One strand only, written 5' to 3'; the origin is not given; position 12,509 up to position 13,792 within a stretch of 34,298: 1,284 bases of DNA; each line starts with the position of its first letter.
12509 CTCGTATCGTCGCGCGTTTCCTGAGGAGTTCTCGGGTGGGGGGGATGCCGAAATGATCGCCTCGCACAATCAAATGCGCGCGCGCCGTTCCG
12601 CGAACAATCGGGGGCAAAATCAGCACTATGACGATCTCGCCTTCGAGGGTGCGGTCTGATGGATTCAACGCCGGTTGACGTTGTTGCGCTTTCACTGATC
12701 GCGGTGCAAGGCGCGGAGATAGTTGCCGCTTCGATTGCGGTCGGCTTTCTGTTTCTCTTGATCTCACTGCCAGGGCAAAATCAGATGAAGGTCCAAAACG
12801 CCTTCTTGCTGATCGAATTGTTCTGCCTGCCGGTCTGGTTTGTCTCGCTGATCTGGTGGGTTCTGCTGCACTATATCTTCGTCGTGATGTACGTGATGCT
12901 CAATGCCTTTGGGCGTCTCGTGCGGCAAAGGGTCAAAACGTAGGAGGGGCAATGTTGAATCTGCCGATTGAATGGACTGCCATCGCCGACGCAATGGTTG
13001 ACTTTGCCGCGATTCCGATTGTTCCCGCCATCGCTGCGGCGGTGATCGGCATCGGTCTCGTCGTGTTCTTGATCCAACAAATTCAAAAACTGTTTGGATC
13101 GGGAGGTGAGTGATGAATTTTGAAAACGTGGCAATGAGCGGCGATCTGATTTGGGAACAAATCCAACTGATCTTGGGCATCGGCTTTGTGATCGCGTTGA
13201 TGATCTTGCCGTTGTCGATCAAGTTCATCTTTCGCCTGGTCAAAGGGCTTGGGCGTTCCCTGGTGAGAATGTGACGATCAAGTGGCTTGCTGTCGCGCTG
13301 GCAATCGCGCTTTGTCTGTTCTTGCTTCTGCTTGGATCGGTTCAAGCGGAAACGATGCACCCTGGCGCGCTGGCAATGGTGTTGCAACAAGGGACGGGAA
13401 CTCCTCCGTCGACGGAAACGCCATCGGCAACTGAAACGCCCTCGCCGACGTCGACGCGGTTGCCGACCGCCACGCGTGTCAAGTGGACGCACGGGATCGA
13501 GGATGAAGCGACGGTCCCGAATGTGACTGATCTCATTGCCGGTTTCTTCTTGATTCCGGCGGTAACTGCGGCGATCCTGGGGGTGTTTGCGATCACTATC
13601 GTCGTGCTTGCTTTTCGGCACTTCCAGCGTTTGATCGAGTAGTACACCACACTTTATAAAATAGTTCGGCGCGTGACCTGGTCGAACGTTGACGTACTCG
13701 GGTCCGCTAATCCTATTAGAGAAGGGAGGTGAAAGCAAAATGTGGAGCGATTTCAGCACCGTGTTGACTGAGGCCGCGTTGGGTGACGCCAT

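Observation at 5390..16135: Inovirus-like (filamentous phage) module embedded in the island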

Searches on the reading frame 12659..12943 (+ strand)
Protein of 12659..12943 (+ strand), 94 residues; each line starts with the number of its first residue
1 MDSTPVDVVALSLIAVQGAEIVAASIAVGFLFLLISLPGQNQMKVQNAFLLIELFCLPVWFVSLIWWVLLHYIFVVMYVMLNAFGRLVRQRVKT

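Call 72: search_protein_families(library=pfam, proteins=[window:12659-12943:+], max_evalue=0.01)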
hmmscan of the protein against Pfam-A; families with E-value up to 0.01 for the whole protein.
window:12659-12943:+ (94 aa): 0 families

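Call 115: search_protein_families(library=phrogs, proteins=[window:12659-12943:+], max_evalue=1)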
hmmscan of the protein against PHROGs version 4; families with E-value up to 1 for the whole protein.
window:12659-12943:+ (94 aa): 2 families
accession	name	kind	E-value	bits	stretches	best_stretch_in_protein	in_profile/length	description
phrog_4990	-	unknown function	0.24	12.7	1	21-71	7-57/61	-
phrog_7143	-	unknown function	0.82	10.6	1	23-81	50-108/127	-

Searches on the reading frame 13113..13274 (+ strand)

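Call 115: search_protein_families(library=phrogs, proteins=[window:13113-13274:+], max_evalue=1)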
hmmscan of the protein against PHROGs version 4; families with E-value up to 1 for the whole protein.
window:13113-13274:+ (53 aa): 1 family
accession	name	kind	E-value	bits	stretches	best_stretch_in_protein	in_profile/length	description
phrog_36660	-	unknown function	0.096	13.8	1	16-46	27-55/57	-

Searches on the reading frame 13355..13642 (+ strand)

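Call 115: search_protein_families(library=phrogs, proteins=[window:13355-13642:+], max_evalue=1)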
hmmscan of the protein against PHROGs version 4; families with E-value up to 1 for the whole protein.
window:13355-13642:+ (95 aa): 1 family
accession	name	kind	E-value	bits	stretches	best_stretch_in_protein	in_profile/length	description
phrog_15511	-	unknown function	0.23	11.5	1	16-40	209-233/511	-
